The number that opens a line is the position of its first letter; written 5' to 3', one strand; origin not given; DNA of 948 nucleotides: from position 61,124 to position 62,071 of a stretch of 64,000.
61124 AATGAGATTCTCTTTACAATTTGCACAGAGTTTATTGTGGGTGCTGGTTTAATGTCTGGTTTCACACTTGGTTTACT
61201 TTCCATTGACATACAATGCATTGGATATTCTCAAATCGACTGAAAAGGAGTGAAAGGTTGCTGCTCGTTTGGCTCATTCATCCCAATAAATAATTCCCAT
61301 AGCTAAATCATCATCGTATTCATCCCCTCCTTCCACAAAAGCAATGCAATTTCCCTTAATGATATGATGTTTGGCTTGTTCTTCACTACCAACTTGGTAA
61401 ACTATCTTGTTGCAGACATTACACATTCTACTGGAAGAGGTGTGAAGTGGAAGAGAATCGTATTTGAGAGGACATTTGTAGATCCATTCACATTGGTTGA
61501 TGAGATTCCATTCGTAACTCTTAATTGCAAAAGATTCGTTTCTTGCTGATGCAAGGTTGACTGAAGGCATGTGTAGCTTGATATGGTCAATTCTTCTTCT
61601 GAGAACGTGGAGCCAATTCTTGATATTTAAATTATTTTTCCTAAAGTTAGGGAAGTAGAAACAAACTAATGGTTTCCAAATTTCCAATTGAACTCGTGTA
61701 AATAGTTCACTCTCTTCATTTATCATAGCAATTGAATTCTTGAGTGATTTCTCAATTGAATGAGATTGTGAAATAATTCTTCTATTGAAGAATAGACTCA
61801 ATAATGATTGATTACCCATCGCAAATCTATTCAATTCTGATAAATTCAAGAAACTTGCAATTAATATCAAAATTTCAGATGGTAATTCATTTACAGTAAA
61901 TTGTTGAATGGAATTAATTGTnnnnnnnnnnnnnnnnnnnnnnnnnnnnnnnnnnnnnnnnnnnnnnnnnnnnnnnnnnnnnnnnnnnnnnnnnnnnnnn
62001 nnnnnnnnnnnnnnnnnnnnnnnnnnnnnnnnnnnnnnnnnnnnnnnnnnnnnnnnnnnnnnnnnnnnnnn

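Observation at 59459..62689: Tandem paralogs fusing a ribosomal-stalk P0/Mrt4 (uL10)-like domain to an F-box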

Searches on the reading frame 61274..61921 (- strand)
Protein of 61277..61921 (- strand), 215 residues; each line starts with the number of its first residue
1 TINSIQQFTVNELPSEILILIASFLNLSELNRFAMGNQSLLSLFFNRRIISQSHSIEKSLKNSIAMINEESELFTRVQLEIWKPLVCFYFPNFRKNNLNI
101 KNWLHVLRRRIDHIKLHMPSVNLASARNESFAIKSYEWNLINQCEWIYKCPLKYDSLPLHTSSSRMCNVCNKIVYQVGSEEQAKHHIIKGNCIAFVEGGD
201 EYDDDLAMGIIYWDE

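Call 8: find_homologous_proteins(query=window:61277-61921:-, max_evalue=0.01)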
Query seq(215 aa) (215 aa): 9 proteins with E <= 0.01 among 151 candidates.
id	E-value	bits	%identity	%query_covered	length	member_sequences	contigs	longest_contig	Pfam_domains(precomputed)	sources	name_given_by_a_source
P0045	3.8e-41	159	47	85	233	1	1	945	-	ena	-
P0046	9.9e-39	151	45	86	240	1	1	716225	-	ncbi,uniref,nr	ncbi:hypothetical protein C9374_001344 [Naegleria lovaniensis]|uniref:F-box domain-containing protei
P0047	4.9e-35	139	42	82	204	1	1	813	-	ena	-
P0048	2.9e-31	127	39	86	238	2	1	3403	-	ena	-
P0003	5.2e-30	122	33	93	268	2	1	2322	-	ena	-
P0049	1.6e-28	118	37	86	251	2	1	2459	-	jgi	-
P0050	3.0e-28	117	40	85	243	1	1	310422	-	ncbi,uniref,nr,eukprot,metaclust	ncbi:predicted protein [Naegleria gruberi]|uniref:Predicted protein n=1 Tax=Naegleria gruberi TaxID=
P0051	2.8e-27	114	40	85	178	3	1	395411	-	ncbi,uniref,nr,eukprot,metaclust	ncbi:predicted protein [Naegleria gruberi]|uniref:Predicted protein n=1 Tax=Naegleria gruberi TaxID=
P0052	2.2e-23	101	45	57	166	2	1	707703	-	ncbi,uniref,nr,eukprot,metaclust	ncbi:predicted protein [Naegleria gruberi]|uniref:Predicted protein n=1 Tax=Naegleria gruberi TaxID=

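Call 10: find_encoding_contigs(protein=P0046, flank=8000, max_places=3)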
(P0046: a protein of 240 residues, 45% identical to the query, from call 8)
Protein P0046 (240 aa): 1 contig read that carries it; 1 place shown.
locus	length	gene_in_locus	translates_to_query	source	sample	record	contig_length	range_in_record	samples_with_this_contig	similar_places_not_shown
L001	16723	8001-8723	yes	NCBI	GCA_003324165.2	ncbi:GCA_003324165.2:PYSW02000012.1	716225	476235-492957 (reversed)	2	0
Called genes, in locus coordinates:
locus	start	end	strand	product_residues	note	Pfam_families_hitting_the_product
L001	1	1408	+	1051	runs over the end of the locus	PF00792:PI3K_C2, PF00613:PI3Ka, PF00454:PI3_PI4_kinase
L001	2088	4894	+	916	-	PF09773:Meckelin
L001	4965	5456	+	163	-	-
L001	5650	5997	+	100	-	PF07876:Dabb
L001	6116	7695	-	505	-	PF08773:CathepsinC_exc, PF00112:Peptidase_C1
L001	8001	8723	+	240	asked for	-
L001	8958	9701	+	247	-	PF09340:NuA4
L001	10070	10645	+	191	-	PF08923:MAPKK1_Int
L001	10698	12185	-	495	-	-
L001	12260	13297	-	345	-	PF06220:zf-U1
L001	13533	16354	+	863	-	PF13945:NST1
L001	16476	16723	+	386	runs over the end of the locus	PF00892:EamA (faint), PF03151:TPT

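Call 21: predict_structure(alignment_id=A2)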
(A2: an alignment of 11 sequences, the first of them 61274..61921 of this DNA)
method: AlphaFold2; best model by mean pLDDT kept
length: 215 residues; sequences in the alignment: 11
mean_pLDDT: 61.6   pTM: 0.45
mean pLDDT of the five models: 61.6, 60.5, 55.5, 54.7, 52.4
residues with pLDDT >= 90: 5; 70-90: 86; 50-70: 52; < 50: 72
segments of 3 or more residues with pLDDT < 50: 58-68, 108-147, 198-215
pLDDT, mean of each block of 10 residues (from residue 1): 53 84 82 81 73 50 48 82 73 59 50 37 37 42 46 79 83 82 76 64 32 26
secondary structure, 60 per line:
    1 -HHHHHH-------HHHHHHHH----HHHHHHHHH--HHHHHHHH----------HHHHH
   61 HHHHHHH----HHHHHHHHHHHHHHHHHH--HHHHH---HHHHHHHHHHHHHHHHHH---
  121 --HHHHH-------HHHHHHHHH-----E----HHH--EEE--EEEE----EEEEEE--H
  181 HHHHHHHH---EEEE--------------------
elements in order: H2-7 H15-22 H27-35 H38-45 H56-67 H72-89 H92-96 H100-117 H123-127 H135-143 E159-161 E164-167 E172-177 H180-188 E192-195

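Call 25: fold_search(model_id=the predicted structure, library=pdb)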
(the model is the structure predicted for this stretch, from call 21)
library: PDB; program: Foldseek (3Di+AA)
matches with E <= 10: 73; with E <= 0.001: 0
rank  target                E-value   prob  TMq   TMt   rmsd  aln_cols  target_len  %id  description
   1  7wf8_B                7.0e-01  0.08  0.13  0.19  15.6       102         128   22  Crystal structure of mouse SNX25 RGS domain in space group P212121 (released 2022-10-26)
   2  9kbf_C                1.0e+00  0.06  0.13  0.08  11.7       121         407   20  Cryo-EM structure of the SKP1-FBXO3 complex (released 2025-02-19)
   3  2b05_E                1.2e+00  0.04  0.13  0.13  16.7       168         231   17  Crystal Structure of 14-3-3 gamma in complex with a phosphoserine peptide (released 2005-10-11)
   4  6bd1_A                1.6e+00  0.03  0.12  0.11  16.3       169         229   16  Complex of 14-3-3 theta with an IRSp53 peptide phosphorylated at S366 (released 2018-10-24)
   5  9cb3_A                1.8e+00  0.20  0.18  0.08  10.2        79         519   18  E2F1-Cyclin F Interface (released 2025-02-12)
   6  6vcd_B                1.9e+00  0.18  0.15  0.13  10.3        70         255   23  Cryo-EM structure of IRP2-FBXL5-SKP1 complex (released 2020-08-05)
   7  2dbu_B                1.9e+00  0.12  0.13  0.14   4.4        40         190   22  Crystal Structure of Gamma-glutamyltranspeptidase from Escherichia coli (released 2006-04-18)
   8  9kbd_C                1.9e+00  0.03  0.11  0.07  11.5       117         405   20  Cryo-EM structure of the CUL1-RBX1-SKP1-FBXO3 SCF ubiquition ligase complex (released 2025-02-19)
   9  3v7d_B                2.3e+00  0.05  0.13  0.08  11.9        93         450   18  Crystal Structure of ScSkp1-ScCdc4-pSic1 peptide complex (released 2012-05-02)
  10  9r2i_B                2.3e+00  0.02  0.13  0.12  17.1       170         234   14  Cryo-EM structure of the complex CDK16:CCNY:14-3-3 (released 2026-03-25)
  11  1fs2_A                2.5e+00  0.08  0.11  0.09   9.4        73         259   22  INSIGHTS INTO SCF UBIQUITIN LIGASES FROM THE STRUCTURE OF THE SKP1-SKP2 COMPLEX (released 2000-11-29)
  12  3v7d_D                2.8e+00  0.10  0.18  0.10  13.1        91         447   18  Crystal Structure of ScSkp1-ScCdc4-pSic1 peptide complex (released 2012-05-02)
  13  9ddm_C                2.8e+00  0.03  0.14  0.14  22.9       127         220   11  E. coli TolAQR conformation I (released 2025-07-09)
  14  9g6k_Ld               3.3e+00  0.02  0.14  0.10  16.2       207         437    8  LSU structure derived from the LSU sample of the mitoribosome from T. gondii. (released 2024-12-11)
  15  5haf_A                3.5e+00  0.02  0.18  0.15  15.2       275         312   12  Structure of Salmonella enterica effector protein SseL (released 2016-07-27)
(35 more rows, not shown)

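Call 26: search_protein_families(library=pfam, alignment_id=A2, max_evalue=1)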
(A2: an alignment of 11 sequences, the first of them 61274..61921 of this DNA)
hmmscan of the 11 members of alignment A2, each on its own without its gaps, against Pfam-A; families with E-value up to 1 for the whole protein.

A. member 1, window:61274-61921:- (215 aa): 4 families
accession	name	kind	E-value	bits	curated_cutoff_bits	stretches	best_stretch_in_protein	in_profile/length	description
PF12937.12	F-box-like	-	0.0037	17.4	24.3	1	11-33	2-24/47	F-box-like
PF19255.4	DUF5902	-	0.086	13.5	29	1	12-43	1-32/104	Family of unknown function (DUF5902)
PF06575.17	DUF1132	-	0.11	13.4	25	1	19-68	20-69/101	Protein of unknown function (DUF1132)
PF00646.38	F-box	-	0.12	12.8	20.5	1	12-34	3-25/43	F-box domain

B. families by the number of members that match (of 11 scanned): 18 families
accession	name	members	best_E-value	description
PF12937.12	F-box-like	4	0.00034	F-box-like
PF00646.38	F-box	3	0.00057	F-box domain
PF21326.4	KDM6_GATAL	1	0.016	KDM6, GATA-like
PF19233.4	DUF5886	1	0.038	Family of unknown function (DUF5886)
PF02337.22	Gag_p10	1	0.045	Retroviral GAG p10 protein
PF18358.7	Tudor_4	1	0.049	Histone methyltransferase Tudor domain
PF20896.2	ToMV_Hel_N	1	0.065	Tomato mosaic virus helicase, N-terminal domain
PF03699.18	UPF0182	1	0.068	Uncharacterised protein family (UPF0182)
PF12189.13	VirE1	1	0.075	Single-strand DNA-binding protein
PF19537.4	DUF6061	1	0.078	Family of unknown function (DUF6061)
PF19255.4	DUF5902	1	0.086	Family of unknown function (DUF5902)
PF06575.17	DUF1132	1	0.11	Protein of unknown function (DUF1132)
PF18658.7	zf-C2H2_12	1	0.13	Spin-doc zinc-finger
PF03053.19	Corona_NS3b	1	0.14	ORF3b coronavirus protein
PF00760.24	Cucumo_coat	1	0.15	Cucumovirus coat protein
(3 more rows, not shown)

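Call 38: search_protein_representatives(alignment_id=A2)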
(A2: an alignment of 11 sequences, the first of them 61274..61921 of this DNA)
Query: 11 sequences, 233 profile positions. Proteins with E-value up to 0.001 (for the whole library): 1814; up to 1e-10: 132; up to 1e-30: 45. The best 150 are listed.
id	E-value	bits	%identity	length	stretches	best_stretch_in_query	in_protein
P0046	4.6e-84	297.7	-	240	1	5-232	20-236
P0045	3.1e-81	288.5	-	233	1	5-232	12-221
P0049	1.1e-80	286.7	-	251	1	7-220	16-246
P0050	1.2e-77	276.8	-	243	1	4-218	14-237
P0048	1.6e-77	276.3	-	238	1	7-230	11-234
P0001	1.6e-75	269.7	-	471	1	12-229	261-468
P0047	2.9e-72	259.1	-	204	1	37-231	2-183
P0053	7.5e-72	257.8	-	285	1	7-232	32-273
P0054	3.0e-67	242.7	-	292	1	17-229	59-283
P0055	2.8e-62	226.4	-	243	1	11-229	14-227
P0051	3.0e-62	226.4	-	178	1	29-231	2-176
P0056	5.3e-62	225.5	-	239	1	15-229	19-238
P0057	8.0e-62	224.9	-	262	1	12-229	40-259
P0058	2.8e-60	219.9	-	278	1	8-229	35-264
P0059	2.4e-59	216.8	-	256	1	18-229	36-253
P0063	4.0e-56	206.3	-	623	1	18-228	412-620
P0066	1.5e-50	188.1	-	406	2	18-142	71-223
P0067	1.5e-48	181.5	-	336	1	18-216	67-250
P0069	4.8e-46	173.3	-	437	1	26-218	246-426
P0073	6.6e-43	163.0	-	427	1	11-176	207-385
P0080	4.7e-39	150.4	-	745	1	11-207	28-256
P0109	1.1e-13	67.5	-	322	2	154-227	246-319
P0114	5.1e-13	65.2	-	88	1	153-225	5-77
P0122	9.7e-13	64.3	-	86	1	159-220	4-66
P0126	1.8e-12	63.4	-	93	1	155-221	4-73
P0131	3.8e-12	62.4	-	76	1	157-215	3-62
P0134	5.1e-12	62.0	-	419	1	125-221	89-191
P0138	6.1e-12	61.7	-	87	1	158-219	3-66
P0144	1.2e-11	60.7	-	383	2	155-227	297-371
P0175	1.0e-10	57.7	-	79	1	156-222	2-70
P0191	1.8e-10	56.9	-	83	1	158-219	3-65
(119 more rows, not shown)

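Call 40: search_protein_families(library=pfam, proteins=[P0063, P0069, P0073, P0080, P0066, P0067, P0122, P0131, P0134, P0144], max_evalue=0.1)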
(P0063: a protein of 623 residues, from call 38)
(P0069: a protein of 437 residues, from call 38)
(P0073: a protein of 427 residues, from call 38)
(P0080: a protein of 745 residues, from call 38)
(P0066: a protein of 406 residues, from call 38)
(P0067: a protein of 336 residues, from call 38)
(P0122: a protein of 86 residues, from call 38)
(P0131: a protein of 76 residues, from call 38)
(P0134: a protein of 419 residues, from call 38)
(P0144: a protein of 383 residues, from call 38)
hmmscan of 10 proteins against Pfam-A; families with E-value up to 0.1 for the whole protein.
P0063 (623 aa): 1 family
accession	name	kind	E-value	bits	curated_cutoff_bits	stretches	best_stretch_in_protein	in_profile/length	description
PF18658.7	zf-C2H2_12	-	0.083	13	27.3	0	576-610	17-50/64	Spin-doc zinc-finger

P0069 (437 aa): 4 families
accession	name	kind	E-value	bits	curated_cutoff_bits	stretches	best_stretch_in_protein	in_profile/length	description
PF00118.29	Cpn60_TCP1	-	6.6e-09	35.4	34.3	1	80-221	185-329/490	TCP-1/cpn60 chaperonin family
PF11756.13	YgbA_NO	-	0.0025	18.6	25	1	365-413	29-75/106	Nitrous oxide-stimulated promoter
PF24495.1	Ig_TMEM131_2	-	0.042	14.3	27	0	23-89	20-89/94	Transmembrane protein 131 second Ig-like domain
PF16919.11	PknG_rubred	-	0.085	13.3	28.5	0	387-418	33-61/74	Protein kinase G rubredoxin domain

P0073 (427 aa): 1 family
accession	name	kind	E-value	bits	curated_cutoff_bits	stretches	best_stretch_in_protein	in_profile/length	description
PF12937.12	F-box-like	-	0.018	15.2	24.3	1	212-238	1-27/47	F-box-like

P0080 (745 aa): 3 families
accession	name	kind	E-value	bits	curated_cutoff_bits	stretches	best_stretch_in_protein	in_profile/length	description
PF22594.2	GTP-eEF1A_C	-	1.5e-25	90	27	1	639-740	1-101/101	GTP-eEF1A C-terminal domain-like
PF03143.23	GTP_EFTU_D3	-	6.3e-12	46.2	27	1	635-742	3-105/106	Elongation factor Tu C-terminal domain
PF03144.31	GTP_EFTU_D2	-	1.7e-05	25.6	30.3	1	557-627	1-72/73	Elongation factor Tu domain 2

P0066 (406 aa): 5 families
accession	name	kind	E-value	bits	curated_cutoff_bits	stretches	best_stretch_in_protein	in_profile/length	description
PF12937.12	F-box-like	-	7.3e-05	22.9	24.3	1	71-101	2-32/47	F-box-like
PF00646.38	F-box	-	0.0018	18.6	20.5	1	71-100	2-31/43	F-box domain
PF15349.11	DCA16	-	0.02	14.9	27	1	258-347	38-122/216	DDB1- and CUL4-associated factor 16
PF09372.15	PRANC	-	0.046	14.5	25.8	0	37-93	41-95/97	PRANC domain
PF03534.18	SpvB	-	0.096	12.3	22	0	147-204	75-132/287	Salmonella virulence plasmid 65kDa B protein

P0067 (336 aa): 0 families

P0122 (86 aa): 0 families

P0131 (76 aa): 1 family
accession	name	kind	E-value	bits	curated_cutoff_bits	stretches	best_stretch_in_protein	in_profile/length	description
PF07293.16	DUF1450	-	0.066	13.4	30.1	0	24-48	32-56/75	Protein of unknown function (DUF1450)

P0134 (419 aa): 4 families
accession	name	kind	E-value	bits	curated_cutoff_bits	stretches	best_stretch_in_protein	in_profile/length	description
PF00071.28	Ras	-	1.8e-10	41.1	21.6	1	268-398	34-159/162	Ras family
PF00646.38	F-box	-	0.0017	18.7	20.5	1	44-82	5-40/43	F-box domain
PF07541.17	EIF_2_alpha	-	0.002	18.6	22.8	1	355-398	40-83/114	Eukaryotic translation initiation factor 2 alpha subunit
PF12937.12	F-box-like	-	0.031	14.5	24.3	1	45-89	6-44/47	F-box-like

P0144 (383 aa): 2 families
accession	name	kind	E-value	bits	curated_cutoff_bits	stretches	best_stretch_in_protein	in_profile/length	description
PF00622.36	SPRY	-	6.7e-19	68.6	26.3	1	71-189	2-120/121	SPRY domain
PF12937.12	F-box-like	-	4.3e-05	23.6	24.3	1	219-265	1-46/47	F-box-like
